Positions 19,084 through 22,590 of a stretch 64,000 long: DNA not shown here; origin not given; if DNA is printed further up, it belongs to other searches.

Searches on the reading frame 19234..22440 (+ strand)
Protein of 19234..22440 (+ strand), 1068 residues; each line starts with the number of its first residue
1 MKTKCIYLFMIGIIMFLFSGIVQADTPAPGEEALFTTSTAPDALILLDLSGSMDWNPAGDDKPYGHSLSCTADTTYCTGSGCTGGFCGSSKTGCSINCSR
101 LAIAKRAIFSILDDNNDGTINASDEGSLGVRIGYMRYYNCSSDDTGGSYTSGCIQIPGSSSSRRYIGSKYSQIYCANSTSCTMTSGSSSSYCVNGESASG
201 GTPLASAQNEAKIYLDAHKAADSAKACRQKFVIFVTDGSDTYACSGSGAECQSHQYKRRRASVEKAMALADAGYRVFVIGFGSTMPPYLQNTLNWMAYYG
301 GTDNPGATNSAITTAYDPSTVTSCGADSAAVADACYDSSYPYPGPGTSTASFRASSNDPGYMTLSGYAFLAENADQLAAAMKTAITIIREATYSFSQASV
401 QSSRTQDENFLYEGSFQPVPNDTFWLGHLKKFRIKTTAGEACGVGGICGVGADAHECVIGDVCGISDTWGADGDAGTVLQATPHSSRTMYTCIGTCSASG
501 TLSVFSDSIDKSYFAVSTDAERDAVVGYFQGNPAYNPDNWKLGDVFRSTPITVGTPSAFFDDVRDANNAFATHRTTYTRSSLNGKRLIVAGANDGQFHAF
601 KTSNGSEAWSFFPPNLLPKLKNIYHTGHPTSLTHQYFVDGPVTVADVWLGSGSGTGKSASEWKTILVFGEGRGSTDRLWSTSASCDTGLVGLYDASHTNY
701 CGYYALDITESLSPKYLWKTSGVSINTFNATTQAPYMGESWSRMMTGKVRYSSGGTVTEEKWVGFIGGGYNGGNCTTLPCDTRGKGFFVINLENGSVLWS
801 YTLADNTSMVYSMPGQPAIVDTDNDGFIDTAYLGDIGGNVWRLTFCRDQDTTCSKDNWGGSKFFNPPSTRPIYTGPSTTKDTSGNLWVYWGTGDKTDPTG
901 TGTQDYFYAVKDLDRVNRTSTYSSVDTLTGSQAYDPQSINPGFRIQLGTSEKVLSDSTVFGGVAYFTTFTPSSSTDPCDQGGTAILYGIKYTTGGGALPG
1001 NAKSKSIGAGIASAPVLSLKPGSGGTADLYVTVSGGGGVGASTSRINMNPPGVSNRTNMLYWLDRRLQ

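Call 63: search_protein_families(library=pfam, proteins=[window:19234-22440:+], max_evalue=0.00001)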
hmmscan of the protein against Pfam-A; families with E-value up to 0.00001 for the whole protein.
window:19234-22440:+ (1068 aa): 1 family
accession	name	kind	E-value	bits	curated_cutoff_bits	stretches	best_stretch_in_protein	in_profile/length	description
PF05567.17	T4P_PilY1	-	1.1e-13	51.4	28.1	1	755-859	194-299/411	PilY1 beta-propeller domain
